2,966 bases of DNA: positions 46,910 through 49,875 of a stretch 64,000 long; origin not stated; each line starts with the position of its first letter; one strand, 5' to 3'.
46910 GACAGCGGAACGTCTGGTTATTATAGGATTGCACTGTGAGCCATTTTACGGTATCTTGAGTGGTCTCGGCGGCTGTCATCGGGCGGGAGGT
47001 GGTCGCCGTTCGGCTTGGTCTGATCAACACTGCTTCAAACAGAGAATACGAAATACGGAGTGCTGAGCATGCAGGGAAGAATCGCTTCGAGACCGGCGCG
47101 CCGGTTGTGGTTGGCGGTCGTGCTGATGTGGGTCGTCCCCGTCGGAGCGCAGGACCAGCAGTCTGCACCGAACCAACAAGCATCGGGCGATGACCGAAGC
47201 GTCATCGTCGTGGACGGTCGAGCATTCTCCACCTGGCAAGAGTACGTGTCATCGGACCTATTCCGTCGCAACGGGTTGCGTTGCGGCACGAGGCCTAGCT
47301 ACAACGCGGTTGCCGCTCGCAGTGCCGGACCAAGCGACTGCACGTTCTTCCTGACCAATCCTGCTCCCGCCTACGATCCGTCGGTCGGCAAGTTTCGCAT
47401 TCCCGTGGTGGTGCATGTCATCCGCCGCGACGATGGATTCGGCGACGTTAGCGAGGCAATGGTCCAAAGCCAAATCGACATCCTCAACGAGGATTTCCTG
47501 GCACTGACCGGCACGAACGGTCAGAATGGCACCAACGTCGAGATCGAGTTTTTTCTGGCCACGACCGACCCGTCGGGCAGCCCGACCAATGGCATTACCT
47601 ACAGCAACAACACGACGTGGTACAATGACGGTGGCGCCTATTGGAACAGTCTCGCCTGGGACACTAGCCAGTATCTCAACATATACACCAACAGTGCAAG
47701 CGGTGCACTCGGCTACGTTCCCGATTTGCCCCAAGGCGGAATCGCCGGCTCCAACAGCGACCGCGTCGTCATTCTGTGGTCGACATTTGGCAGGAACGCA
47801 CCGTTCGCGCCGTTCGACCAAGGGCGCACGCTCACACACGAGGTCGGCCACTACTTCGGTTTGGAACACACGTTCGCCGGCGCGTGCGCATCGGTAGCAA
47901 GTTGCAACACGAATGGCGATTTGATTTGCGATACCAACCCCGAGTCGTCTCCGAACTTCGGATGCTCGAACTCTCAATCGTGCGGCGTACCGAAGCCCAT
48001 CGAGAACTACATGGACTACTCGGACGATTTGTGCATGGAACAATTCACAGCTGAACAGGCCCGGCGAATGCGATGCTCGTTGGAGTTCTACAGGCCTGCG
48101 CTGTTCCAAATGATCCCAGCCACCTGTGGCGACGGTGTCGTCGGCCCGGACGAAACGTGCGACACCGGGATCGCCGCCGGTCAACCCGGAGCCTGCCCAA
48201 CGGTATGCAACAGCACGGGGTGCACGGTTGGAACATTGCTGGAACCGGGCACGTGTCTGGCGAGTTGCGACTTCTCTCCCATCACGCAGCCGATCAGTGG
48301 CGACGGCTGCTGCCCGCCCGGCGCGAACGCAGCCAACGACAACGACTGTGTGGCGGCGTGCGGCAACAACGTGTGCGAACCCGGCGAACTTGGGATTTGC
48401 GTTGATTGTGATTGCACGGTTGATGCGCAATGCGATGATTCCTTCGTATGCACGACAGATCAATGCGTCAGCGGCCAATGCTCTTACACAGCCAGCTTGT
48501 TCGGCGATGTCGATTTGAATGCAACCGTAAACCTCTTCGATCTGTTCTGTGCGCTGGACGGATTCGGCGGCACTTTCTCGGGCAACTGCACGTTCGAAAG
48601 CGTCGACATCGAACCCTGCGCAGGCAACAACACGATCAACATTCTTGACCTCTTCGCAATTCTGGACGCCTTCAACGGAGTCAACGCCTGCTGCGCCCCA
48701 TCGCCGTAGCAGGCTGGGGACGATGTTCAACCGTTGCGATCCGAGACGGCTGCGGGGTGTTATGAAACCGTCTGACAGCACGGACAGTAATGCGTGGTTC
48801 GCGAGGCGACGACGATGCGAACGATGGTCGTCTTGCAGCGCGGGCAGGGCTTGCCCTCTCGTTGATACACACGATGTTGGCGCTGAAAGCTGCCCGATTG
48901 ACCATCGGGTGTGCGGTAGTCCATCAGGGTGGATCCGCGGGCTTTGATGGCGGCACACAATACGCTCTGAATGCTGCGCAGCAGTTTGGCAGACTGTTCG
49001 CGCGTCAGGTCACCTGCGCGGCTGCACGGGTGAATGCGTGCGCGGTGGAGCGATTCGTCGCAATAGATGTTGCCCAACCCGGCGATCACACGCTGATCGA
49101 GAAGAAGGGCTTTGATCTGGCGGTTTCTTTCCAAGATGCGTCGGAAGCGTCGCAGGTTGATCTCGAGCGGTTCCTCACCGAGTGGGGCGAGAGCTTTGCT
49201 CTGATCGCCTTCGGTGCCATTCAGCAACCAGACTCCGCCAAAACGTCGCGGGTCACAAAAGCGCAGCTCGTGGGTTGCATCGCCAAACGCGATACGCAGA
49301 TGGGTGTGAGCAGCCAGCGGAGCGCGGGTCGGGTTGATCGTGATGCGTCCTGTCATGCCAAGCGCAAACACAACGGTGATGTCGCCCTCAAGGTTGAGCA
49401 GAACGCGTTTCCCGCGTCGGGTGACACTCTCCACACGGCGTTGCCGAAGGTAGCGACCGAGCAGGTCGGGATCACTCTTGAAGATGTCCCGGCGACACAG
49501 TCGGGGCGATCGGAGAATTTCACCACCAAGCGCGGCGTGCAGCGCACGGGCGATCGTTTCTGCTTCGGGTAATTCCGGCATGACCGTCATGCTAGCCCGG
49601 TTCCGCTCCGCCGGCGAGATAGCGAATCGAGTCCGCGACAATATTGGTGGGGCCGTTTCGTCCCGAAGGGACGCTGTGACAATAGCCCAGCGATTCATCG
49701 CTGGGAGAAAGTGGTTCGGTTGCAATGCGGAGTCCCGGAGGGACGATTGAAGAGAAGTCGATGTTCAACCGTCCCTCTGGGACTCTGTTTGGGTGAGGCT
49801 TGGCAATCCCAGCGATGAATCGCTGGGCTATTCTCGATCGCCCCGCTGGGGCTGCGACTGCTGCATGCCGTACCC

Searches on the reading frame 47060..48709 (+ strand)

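Call 41: search_protein_families(library=pfam, proteins=[window:47060-48709:+], max_evalue=0.001)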
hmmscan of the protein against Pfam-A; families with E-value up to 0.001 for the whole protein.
window:47060-48709:+ (549 aa): 3 families
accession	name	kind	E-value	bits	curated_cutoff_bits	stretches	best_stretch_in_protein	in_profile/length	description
PF05572.19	Peptidase_M43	-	7.8e-18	65.3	23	1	199-341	11-151/152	Pregnancy-associated plasma protein-A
PF13688.12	Reprolysin_5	-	1.7e-06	28.8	27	1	192-286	83-173/196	Metallo-peptidase family M12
PF13583.11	Reprolysin_4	-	2.5e-05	24.5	22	1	256-308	137-192/203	Metallo-peptidase family M12B Reprolysin-like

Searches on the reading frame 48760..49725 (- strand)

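Call 41: search_protein_families(library=pfam, proteins=[window:48760-49725:-], max_evalue=0.001)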
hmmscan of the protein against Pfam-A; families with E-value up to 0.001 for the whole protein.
window:48760-49725:- (321 aa): 3 families
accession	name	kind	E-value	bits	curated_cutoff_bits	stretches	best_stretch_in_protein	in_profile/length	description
PF01149.29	Fapy_DNA_glyco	-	9.8e-26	91.1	25.5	1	49-164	1-116/117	Formamidopyrimidine-DNA glycosylase N-terminal domain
PF06831.19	H2TH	-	7.8e-23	80.7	34.7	1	183-267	2-89/93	Formamidopyrimidine-DNA glycosylase H2TH domain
PF06827.20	zf-FPG_IleRS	-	5.6e-10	39.3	21.3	1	291-320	1-30/30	Zinc finger found in FPG and IleRS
